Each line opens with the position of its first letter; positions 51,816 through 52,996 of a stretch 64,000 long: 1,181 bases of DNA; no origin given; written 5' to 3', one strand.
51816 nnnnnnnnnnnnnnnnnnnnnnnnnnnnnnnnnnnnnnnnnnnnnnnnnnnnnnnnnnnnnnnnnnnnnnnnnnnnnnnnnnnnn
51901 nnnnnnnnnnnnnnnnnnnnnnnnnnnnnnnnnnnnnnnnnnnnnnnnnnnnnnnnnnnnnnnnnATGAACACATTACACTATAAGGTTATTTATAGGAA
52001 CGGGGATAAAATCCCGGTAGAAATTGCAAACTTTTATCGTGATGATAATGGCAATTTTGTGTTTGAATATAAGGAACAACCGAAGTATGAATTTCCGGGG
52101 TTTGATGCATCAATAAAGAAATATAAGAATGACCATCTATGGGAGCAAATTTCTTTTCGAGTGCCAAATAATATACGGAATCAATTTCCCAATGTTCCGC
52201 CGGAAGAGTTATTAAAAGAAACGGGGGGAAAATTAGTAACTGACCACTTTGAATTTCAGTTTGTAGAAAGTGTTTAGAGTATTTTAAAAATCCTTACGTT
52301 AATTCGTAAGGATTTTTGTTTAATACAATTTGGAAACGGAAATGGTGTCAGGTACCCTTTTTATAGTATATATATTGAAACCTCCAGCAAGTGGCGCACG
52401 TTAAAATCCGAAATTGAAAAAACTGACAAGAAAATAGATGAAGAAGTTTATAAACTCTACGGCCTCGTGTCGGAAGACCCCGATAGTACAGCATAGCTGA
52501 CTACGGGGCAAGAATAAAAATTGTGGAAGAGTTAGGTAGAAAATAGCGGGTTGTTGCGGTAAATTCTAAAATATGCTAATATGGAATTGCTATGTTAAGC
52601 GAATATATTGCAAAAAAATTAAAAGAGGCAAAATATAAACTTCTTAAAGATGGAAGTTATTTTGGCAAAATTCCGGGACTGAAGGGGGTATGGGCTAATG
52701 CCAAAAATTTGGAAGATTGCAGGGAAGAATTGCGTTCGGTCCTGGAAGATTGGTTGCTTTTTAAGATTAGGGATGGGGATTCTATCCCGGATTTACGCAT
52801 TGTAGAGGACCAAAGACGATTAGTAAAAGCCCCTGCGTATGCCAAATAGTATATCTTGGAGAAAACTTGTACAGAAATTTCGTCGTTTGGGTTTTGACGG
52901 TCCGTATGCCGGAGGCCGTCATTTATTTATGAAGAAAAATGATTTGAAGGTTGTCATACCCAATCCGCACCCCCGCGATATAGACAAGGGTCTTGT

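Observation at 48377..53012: Type IIG RM enzyme translationally coupled to a split HipA-like kinase (HipT-like + HipS-like), bracketed by a duplicated RM 3' end and followed by hicBA: candidate new RM-linked kinase defense/abortive-infection module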

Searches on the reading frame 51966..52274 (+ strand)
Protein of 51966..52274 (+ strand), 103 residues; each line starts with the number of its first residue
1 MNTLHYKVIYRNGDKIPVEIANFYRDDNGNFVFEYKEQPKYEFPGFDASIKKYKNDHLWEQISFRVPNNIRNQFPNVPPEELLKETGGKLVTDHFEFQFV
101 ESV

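Call 3: search_protein_families(library=pfam, proteins=[window:51966-52274:+], max_evalue=1)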
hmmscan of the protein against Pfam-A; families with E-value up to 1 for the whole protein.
window:51966-52274:+ (103 aa): 1 family
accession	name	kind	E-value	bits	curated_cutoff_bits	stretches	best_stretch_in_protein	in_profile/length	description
PF19112.6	VanA_C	-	0.092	13.3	23.5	1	18-95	35-110/193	Vanillate O-demethylase oxygenase C-terminal domain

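Call 4: search_protein_families(library=ncbifam, proteins=[window:51966-52274:+], max_evalue=1)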
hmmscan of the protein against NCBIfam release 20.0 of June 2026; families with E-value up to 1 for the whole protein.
window:51966-52274:+ (103 aa): 1 family
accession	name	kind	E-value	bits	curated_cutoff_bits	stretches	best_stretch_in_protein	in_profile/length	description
NF052227.1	TTE1925Mutarot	equivalog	0.046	12.8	550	1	24-61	215-252/298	TTE1925 family mutarotase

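Call 5: search_protein_families(library=padloc, proteins=[window:51966-52274:+], max_evalue=1)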
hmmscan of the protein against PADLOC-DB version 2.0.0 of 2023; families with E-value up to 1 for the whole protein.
window:51966-52274:+ (103 aa): 4 families
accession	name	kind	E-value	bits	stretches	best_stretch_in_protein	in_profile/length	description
PDLC04352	PDC-M03B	-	4e-06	24.5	1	43-97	57-121/250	-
PDLC04349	PDC-M03B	-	2.3e-05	22.2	1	28-97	31-116/232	-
PDLC04347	PDC-M03B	-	0.0016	16.1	1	19-96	21-113/245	-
PDLC04348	PDC-M03B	-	0.0056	14.4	1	37-96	45-115/248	-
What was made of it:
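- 51966..52277 (+): HipS-like protein (103 aa), a structural equivalent of HipA N-subdomain 1 and the putative antitoxin or regulatory subunit of the kinase. PADLOC PDC-M03B 4e-6, N-terminal half only (call 5).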

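Call 10: find_homologous_proteins(query=window:51966-52274:+, max_evalue=0.01)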
Query window:51966-52274:+ (103 aa): 100 proteins with E <= 0.01 among 103 candidates.
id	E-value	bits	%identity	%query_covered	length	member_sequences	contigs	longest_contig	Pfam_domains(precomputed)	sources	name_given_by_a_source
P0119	1.8e-56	207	87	99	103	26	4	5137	-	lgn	-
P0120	8.6e-54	198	84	99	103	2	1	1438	-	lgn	-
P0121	3.2e-53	197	83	100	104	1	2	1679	-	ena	-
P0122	8.9e-53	195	82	100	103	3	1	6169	-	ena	-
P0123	1.3e-52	195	83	97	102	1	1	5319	-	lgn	-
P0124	1.7e-52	194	84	97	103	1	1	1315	-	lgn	-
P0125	4.5e-52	193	81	100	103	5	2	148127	-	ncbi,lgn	-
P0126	5.2e-52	193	81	99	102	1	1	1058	-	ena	-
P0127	1.4e-51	191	82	99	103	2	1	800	-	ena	-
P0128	2.3e-51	191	81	100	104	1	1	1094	-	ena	-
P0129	5.8e-49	183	78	97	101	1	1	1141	-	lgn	-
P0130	7.1e-49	183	80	97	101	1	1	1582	-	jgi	jgi:hypothetical protein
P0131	8.5e-49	182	78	97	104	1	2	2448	-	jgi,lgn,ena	-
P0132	1.7e-48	181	79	97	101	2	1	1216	-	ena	-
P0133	6.4e-48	179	81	97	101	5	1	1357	-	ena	-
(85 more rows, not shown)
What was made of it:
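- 51966..52277 (+): About 100 homologs of 98-117 aa (call 10).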

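Call 19: predict_structure(alignment_id=A3)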
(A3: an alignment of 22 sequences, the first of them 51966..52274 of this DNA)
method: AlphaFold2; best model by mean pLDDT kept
length: 103 residues; sequences in the alignment: 22
mean_pLDDT: 81.2   pTM: 0.70
mean pLDDT of the five models: 81.2, 80.6, 80.5, 80.2, 78.6
residues with pLDDT >= 90: 12; 70-90: 77; 50-70: 12; < 50: 2
segments of 3 or more residues with pLDDT < 50: none
pLDDT, mean of each block of 10 residues (from residue 1): 78 78 89 88 87 87 77 83 73 80 58
secondary structure, 60 per line:
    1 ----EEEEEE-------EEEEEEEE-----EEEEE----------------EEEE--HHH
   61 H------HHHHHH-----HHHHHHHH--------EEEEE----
elements in order: E5-10 E18-25 E31-35 E52-55 H58-61 H68-73 H79-86 E95-99
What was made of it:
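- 51966..52277 (+): AF2 pLDDT 81 (call 19).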

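Call 24: search_solved_structures(query=A3, max_evalue=10)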
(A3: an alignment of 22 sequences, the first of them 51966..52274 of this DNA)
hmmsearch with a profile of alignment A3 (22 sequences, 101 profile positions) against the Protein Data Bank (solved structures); distinct sequences matched with E-value up to 10: 1.
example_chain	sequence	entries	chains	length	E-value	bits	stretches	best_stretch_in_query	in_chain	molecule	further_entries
4xa4_A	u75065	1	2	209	0.62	13.4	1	24-100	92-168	Xrcc4-MYH7(1551-1609) chimera protein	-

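Call 59: search_solved_structures(query=window:51966-52274:+, max_evalue=10, show_alignments=2)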
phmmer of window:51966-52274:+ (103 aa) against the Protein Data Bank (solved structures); distinct sequences matched with E-value up to 10: 3.
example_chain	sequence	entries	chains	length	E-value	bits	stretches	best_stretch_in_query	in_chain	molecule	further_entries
8g3d_0D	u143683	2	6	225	0.32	14.7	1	35-62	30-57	CFAM166A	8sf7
8g2z_0D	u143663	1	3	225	0.32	14.7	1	35-62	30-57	CFAM166A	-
3n0f_A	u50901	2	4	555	0.66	13.7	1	3-62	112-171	Isoprene synthase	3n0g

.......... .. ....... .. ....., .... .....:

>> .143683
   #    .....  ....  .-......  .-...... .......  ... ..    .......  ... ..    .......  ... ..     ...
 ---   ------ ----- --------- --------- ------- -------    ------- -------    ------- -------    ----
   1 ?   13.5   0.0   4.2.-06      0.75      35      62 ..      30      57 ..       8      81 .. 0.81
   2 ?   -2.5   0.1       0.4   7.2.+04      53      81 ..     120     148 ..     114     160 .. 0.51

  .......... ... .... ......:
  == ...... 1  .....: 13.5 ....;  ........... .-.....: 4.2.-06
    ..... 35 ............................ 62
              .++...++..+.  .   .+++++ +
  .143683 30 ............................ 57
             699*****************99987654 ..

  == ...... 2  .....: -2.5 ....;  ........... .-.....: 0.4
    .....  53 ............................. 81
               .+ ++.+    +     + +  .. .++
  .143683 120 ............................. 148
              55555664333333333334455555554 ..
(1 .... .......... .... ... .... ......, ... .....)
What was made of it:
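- The partner has no detectable sequence similarity to solved HipS proteins (calls 24, 59), so the link is by fold and through HipN intermediates.
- Tried and rejected: None was found by phmmer or profile search at E up to 10 (calls 24, 59).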

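Call 67: search_protein_representatives(alignment_id=A3)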
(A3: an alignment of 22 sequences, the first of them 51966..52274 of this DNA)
Query: 22 sequences, 101 profile positions. Proteins with E-value up to 0.001 (for the whole library): 26; up to 1e-10: 8; up to 1e-30: 2. The best 26 are listed.
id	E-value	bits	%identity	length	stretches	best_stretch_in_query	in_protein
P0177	2.4e-45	168.8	-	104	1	1-100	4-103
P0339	1.5e-38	147.1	-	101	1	1-99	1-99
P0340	6.8e-29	116.0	-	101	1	2-98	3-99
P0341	2.8e-23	98.0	-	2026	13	4-37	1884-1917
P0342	7.5e-23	96.6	-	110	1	5-99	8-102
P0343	1.7e-18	82.7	-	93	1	8-99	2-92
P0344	5.0e-17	77.9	-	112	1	9-98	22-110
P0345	1.1e-15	73.6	-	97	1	7-99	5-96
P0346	1.8e-08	50.5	-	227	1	13-98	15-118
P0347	4.4e-08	49.2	-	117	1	1-99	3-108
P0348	1.0e-06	44.8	-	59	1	1-37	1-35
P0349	1.6e-06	44.2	-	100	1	4-99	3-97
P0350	8.6e-06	41.9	-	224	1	8-98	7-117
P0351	2.0e-05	40.7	-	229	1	15-99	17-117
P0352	3.7e-05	39.8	-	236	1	18-99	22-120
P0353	4.5e-05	39.5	-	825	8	3-40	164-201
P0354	4.6e-05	39.5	-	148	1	8-98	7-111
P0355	6.2e-05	39.1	-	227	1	40-98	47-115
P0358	1.5e-04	37.9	-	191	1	18-99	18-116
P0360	1.8e-04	37.6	-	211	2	13-42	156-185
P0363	8.2e-04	35.5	-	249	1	17-98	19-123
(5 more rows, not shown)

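Call 68: search_protein_families(library=pfam, proteins=[P0346, P0350, P0351, P0352, P0355, P0363, P0358, P0354, P0353, P0360], max_evalue=0.01)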
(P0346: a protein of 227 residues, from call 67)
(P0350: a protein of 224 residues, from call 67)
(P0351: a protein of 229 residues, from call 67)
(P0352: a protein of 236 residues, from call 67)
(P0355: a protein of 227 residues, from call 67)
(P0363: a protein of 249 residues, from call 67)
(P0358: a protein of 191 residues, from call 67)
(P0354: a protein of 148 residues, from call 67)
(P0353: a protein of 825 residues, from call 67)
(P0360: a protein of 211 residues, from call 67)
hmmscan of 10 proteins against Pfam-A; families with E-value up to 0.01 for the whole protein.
P0346 (227 aa): 1 family
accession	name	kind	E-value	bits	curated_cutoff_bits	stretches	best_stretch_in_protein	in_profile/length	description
PF08797.16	HIRAN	-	4.2e-11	43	24.7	1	126-201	4-73/96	HIRAN domain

P0350 (224 aa): 1 family
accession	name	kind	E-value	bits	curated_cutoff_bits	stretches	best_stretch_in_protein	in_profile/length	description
PF08797.16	HIRAN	-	1.4e-15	57.3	24.7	1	124-194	3-70/96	HIRAN domain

P0351 (229 aa): 1 family
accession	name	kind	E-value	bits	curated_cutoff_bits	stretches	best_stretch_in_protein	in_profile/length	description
PF08797.16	HIRAN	-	1.4e-15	57.3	24.7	1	125-228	3-93/96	HIRAN domain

P0352 (236 aa): 2 families
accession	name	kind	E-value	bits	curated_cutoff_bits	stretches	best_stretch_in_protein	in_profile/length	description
PF08797.16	HIRAN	-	3.1e-11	43.4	24.7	1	132-215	4-83/96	HIRAN domain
PF13657.11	Couple_hipA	-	2e-07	31.8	22.5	1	22-111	8-92/99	HipA N-terminal domain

P0355 (227 aa): 1 family
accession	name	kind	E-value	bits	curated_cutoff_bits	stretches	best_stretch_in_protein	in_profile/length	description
PF08797.16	HIRAN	-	1.6e-09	37.9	24.7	1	122-203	3-78/96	HIRAN domain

P0363 (249 aa): 2 families
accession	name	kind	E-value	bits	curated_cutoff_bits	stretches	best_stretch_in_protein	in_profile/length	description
PF08797.16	HIRAN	-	4.9e-12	46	24.7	1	131-224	4-83/96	HIRAN domain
PF23728.1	Tubby_C_like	-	0.00057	20.3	24.4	0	60-100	18-55/172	Tubby C-terminal like domain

P0358 (191 aa): 0 families

P0354 (148 aa): 0 families

P0353 (825 aa): 17 families
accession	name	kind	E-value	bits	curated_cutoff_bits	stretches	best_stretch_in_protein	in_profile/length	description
PF06458.18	MucBP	-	2.7e-38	130.9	23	8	168-229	3-63/63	MucBP domain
PF09829.14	DUF2057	-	1.2e-08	35.8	24.2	0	133-163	12-46/192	Uncharacterized protein conserved in bacteria (DUF2057)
PF18495.6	VbhA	-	6.1e-08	33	25.9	0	202-214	13-25/47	Antitoxin VbhA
PF02049.23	FliE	-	6.9e-08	33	22.4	0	113-153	10-50/89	Flagellar hook-basal body complex protein FliE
PF06129.17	Chordopox_G3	-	1.9e-07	32.2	22.3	0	276-303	70-97/108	Chordopoxvirus G3 protein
PF18676.6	MBG_2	-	6.6e-07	30.3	25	1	733-803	1-71/72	MBG domain (YGX type)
PF23965.1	DUF7293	-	8.4e-07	29.4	27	0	277-298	9-30/54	Family of unknown function (DUF7293)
PF08979.16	DUF1894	-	1.8e-05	25.4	25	0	281-312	49-80/88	Domain of unknown function (DUF1894)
PF13574.12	Reprolysin_2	-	2.5e-05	24.7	27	0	301-369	108-175/195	Metallo-peptidase family M12B Reprolysin-like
PF13753.12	SWM_repeat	-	4.1e-05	24.2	27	0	42-80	27-66/86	Putative flagellar system-associated repeat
PF07833.16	Cu_amine_oxidN1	-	0.00028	21.2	24.2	0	551-572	33-56/108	Copper amine oxidase N-terminal domain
PF25829.1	DUF7953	-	0.0003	21.2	27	0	149-188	28-67/114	Domain of unknown function (DUF7953)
PF18191.6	PnpCD_PnpD_N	-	0.00042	20.4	25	0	240-275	114-149/151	Hydroquinone 1,2-dioxygenase large subunit N-terminal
PF00403.32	HMA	-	0.00047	20.9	24.8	0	67-84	28-45/62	Heavy-metal-associated domain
PF21881.2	STIV_penton_2nd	-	0.00085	20.1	27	0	540-582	32-74/85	A223 penton protein second domain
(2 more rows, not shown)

P0360 (211 aa): 0 families

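Call 71: search_protein_families(library=padloc, proteins=[P0346, P0350, P0352, P0363, P0351, P0355], max_evalue=0.001)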
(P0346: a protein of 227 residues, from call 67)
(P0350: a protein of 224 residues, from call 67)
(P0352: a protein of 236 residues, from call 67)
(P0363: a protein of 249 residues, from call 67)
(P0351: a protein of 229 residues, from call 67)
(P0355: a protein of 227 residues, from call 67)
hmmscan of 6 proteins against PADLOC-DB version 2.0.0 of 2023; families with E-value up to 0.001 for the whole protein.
P0346 (227 aa): 7 families
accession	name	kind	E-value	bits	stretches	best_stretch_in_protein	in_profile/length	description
PDLC04352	PDC-M03B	-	3.8e-53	178.6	1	1-205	1-210/250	-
PDLC04349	PDC-M03B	-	7.8e-48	161.1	1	3-208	6-214/232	-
PDLC04348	PDC-M03B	-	3.8e-44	149.2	1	1-198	1-202/248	-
PDLC04347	PDC-M03B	-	8e-36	121.9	1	1-198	1-200/245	-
PDLC04351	PDC-M03B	-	3.9e-25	86.9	1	5-197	6-202/255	-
PDLC04346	PDC-M03B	-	1.2e-15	55.8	1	55-197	6-158/262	-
PDLC04350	PDC-M03B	-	0.00045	17.6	1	19-196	19-196/280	-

P0350 (224 aa): 7 families
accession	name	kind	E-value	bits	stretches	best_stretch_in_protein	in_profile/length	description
PDLC04352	PDC-M03B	-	2.7e-60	202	1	2-220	2-228/250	-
PDLC04349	PDC-M03B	-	4.8e-50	168.3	1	3-218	8-227/232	-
PDLC04348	PDC-M03B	-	1.1e-48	164.2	1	2-208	4-216/248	-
PDLC04347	PDC-M03B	-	1.8e-47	160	1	1-219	1-224/245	-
PDLC04351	PDC-M03B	-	2.2e-31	107.3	1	2-203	5-212/255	-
PDLC04346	PDC-M03B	-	9.8e-19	66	1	54-195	6-160/262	-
PDLC04350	PDC-M03B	-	0.00024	18.5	1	63-209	60-214/280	-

P0352 (236 aa): 7 families
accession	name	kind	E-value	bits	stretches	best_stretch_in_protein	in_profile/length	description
PDLC04352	PDC-M03B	-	4.5e-69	230.8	1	4-229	3-229/250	-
PDLC04349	PDC-M03B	-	1.2e-64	216.1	1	4-229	5-230/232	-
PDLC04347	PDC-M03B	-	2e-49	166.4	1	6-231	4-224/245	-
PDLC04348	PDC-M03B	-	2.7e-46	156.3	1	6-215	4-214/248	-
PDLC04351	PDC-M03B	-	2e-36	123.9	1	6-209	5-209/255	-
PDLC04346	PDC-M03B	-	7.4e-21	72.9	1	56-231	6-186/262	-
PDLC04350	PDC-M03B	-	1.8e-11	41.8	1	68-231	63-223/280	-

P0363 (249 aa): 6 families
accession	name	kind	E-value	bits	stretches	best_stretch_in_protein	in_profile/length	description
PDLC04352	PDC-M03B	-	3e-54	182.2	1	3-246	4-236/250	-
PDLC04349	PDC-M03B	-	5.3e-48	161.7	1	4-238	7-229/232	-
PDLC04348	PDC-M03B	-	1.7e-40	137.3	1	1-226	1-216/248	-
PDLC04347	PDC-M03B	-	4.6e-37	125.9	1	1-223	1-210/245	-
PDLC04351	PDC-M03B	-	4.4e-27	93.2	1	3-245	4-236/255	-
PDLC04346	PDC-M03B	-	9.7e-12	43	1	64-211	10-158/262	-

P0351 (229 aa): 7 families
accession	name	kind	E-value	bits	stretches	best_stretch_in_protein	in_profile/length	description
PDLC04352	PDC-M03B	-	1e-57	193.6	1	2-224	5-226/250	-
PDLC04349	PDC-M03B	-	1e-54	183.6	1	2-226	7-229/232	-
PDLC04348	PDC-M03B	-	1.1e-46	157.6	1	2-214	2-217/248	-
PDLC04347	PDC-M03B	-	5.3e-43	145.4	1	1-213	1-213/245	-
PDLC04351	PDC-M03B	-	2.1e-33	113.9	1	4-212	7-215/255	-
PDLC04346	PDC-M03B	-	2.8e-18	64.5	1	54-214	7-174/262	-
PDLC04350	PDC-M03B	-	0.00038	17.8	1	65-213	63-212/280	-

P0355 (227 aa): 7 families
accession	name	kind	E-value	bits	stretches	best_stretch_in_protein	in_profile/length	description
PDLC04352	PDC-M03B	-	3.3e-61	205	1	3-224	6-230/250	-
PDLC04349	PDC-M03B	-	1.5e-52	176.5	1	2-222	7-229/232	-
PDLC04348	PDC-M03B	-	5.7e-49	165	1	3-209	5-215/248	-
PDLC04347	PDC-M03B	-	1.4e-41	140.7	1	2-207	4-210/245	-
PDLC04351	PDC-M03B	-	9.7e-34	115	1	5-227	8-234/255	-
PDLC04346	PDC-M03B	-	2.1e-15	55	1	52-195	6-158/262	-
PDLC04350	PDC-M03B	-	0.00082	16.7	0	144-194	148-196/280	-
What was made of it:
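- On hipIN / PADLOC PDC-M03: True PDC-M03B proteins (P0346 and others) have HIRAN (calls 68, 71).
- The HIRAN-bearing sister family is listed as a defence candidate, PDC-M03 (calls 5, 71).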

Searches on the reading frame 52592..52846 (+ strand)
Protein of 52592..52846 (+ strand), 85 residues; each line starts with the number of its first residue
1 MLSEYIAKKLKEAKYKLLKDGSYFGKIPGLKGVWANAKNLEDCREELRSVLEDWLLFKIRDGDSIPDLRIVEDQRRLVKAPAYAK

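Call 3: search_protein_families(library=pfam, proteins=[window:52592-52846:+], max_evalue=1)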
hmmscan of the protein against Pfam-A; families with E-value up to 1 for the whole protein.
window:52592-52846:+ (85 aa): 2 families
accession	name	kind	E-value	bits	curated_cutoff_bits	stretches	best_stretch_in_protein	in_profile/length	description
PF21748.3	UPF0150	-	8.2e-28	96.6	27.3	1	4-66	1-64/64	UPF0150-like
PF15919.11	HicB_lk_antitox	-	0.14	12.7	27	1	26-75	16-65/123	HicB_like antitoxin of bacterial toxin-antitoxin system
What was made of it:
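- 52592..52849 (+): hicB-like antitoxin gene (85 aa, UPF0150). It is a neighbouring, separate TA module. Pfam UPF0150 8.2e-28 (call 3).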

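Call 4: search_protein_families(library=ncbifam, proteins=[window:52592-52846:+], max_evalue=1)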
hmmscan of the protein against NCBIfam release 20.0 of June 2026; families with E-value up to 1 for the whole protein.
window:52592-52846:+ (85 aa): 2 families
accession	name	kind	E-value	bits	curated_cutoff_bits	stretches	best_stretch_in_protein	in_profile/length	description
NF002007.0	PRK00808.1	equivalog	0.08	13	109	1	38-64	95-121/156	bacteriohemerythrin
NF003993.0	PRK05472.2-2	equivalog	0.099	12.2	217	1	3-56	34-86/212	redox-sensing transcriptional repressor Rex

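Call 5: search_protein_families(library=padloc, proteins=[window:52592-52846:+], max_evalue=1)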
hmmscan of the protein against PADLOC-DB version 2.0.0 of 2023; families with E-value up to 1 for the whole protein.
window:52592-52846:+ (85 aa): 0 families
